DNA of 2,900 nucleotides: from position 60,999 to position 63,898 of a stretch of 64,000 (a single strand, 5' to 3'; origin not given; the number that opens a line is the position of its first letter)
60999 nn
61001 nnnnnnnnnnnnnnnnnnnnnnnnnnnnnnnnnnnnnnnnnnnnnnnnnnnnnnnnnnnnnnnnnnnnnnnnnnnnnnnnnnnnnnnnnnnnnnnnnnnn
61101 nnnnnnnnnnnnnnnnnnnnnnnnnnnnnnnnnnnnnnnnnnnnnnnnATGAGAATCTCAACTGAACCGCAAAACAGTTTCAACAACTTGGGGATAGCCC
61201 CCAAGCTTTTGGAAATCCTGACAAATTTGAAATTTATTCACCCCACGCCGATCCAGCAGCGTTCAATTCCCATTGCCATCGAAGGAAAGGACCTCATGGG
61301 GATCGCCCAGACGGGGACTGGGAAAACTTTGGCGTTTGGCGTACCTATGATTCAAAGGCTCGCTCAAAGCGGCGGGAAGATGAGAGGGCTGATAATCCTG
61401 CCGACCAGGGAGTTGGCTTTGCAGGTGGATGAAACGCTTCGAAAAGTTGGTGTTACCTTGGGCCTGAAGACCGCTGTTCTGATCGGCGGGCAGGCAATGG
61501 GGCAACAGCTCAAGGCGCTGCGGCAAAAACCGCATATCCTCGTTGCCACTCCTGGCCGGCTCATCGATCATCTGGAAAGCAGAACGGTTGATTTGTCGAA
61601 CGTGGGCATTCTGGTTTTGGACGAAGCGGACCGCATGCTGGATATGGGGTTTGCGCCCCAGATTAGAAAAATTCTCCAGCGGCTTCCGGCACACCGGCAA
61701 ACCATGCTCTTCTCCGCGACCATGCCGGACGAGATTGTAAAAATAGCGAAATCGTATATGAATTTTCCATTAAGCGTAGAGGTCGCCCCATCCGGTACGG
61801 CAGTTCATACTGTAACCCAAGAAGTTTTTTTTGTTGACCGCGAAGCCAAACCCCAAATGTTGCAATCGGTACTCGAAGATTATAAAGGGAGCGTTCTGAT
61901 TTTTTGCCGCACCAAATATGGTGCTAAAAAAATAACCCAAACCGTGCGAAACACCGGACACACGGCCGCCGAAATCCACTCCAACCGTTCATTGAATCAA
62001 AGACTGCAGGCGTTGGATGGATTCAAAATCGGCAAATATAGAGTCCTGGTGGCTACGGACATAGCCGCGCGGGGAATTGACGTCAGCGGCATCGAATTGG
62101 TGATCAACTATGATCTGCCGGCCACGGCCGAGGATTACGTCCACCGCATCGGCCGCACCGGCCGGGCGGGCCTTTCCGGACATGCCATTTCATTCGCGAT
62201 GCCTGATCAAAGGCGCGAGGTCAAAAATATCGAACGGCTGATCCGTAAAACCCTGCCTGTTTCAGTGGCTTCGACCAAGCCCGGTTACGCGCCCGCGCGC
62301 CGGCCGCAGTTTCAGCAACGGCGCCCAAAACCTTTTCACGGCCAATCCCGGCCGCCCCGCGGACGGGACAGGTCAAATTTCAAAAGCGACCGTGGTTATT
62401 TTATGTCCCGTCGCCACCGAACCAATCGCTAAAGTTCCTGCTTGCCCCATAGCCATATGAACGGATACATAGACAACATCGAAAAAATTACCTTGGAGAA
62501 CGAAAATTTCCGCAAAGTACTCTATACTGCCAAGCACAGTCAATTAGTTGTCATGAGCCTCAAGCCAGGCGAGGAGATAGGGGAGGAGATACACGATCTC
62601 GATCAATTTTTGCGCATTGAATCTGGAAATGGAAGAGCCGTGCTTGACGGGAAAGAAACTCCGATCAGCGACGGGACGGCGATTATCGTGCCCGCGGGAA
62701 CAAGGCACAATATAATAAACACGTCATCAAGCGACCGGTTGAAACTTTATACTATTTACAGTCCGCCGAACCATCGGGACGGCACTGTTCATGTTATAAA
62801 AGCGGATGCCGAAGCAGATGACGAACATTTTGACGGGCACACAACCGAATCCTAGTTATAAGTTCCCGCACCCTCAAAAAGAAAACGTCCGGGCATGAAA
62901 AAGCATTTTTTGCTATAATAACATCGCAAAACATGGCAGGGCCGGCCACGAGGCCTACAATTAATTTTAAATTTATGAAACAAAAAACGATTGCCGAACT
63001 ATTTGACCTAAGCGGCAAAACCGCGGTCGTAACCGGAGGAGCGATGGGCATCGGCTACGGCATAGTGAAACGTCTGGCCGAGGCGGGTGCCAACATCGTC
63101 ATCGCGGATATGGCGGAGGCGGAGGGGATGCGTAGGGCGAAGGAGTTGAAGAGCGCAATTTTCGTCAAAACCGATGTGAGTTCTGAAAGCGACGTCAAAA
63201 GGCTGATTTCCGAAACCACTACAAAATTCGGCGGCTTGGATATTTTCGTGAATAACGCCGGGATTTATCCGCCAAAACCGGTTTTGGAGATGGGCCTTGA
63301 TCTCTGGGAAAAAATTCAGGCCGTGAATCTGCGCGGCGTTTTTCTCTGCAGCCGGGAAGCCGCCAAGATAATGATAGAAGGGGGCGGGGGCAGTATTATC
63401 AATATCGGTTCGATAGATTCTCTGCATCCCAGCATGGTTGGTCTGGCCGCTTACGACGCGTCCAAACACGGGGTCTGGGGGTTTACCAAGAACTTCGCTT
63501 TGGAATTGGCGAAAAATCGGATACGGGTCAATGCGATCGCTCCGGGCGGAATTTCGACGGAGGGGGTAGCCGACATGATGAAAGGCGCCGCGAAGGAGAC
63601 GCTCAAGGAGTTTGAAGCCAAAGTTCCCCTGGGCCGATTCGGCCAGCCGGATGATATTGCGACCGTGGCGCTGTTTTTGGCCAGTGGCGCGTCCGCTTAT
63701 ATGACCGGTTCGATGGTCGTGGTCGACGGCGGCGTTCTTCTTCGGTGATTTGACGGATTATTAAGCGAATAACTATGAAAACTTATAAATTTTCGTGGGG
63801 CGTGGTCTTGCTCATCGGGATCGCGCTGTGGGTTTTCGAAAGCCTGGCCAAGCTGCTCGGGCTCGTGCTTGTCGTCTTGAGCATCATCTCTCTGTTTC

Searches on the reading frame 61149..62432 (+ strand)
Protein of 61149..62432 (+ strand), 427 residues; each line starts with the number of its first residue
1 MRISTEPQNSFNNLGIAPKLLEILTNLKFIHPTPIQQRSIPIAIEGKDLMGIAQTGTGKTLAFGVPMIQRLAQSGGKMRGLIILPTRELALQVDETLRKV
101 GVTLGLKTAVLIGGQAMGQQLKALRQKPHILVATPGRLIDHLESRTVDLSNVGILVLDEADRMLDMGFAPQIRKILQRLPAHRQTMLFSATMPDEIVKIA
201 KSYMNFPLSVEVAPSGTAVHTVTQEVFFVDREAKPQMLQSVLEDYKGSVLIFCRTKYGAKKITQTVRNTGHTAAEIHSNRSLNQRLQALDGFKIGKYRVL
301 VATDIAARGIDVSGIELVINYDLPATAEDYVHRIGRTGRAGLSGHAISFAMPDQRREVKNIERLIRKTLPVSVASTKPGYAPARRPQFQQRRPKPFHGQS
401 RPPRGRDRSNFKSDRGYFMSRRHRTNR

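Call 8: search_protein_families(library=pfam, proteins=[window:61149-62432:+], max_evalue=0.001)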
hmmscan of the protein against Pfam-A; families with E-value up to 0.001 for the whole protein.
window:61149-62432:+ (427 aa): 3 families
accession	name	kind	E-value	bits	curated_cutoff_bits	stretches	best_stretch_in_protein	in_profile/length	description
PF00270.35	DEAD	-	1.5e-53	181.4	26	1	33-197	1-165/167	DEAD/DEAH box helicase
PF00271.37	Helicase_C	-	3e-29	101.9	23.5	1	234-341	2-110/110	Helicase conserved C-terminal domain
PF04851.21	ResIII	-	6.4e-09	36.4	22.5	1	52-193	29-163/164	Type III restriction enzyme, res subunit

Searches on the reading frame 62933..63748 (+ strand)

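Call 8: search_protein_families(library=pfam, proteins=[window:62933-63748:+], max_evalue=0.001)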
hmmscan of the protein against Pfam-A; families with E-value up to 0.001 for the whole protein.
window:62933-63748:+ (271 aa): 4 families
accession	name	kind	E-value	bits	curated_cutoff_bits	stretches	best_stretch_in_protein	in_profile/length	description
PF13561.12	adh_short_C2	-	1.1e-66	225.2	27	1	37-268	3-235/236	Enoyl-(Acyl carrier protein) reductase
PF00106.31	adh_short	-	1.1e-54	185.4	26.6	1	29-214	1-189/195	short chain dehydrogenase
PF23441.1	SDR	-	9.4e-12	45.3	27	1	30-270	9-257/258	SDR-like rossmann domain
PF08659.16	KR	-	1.1e-07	32.4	22.6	1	30-136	2-116/180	KR domain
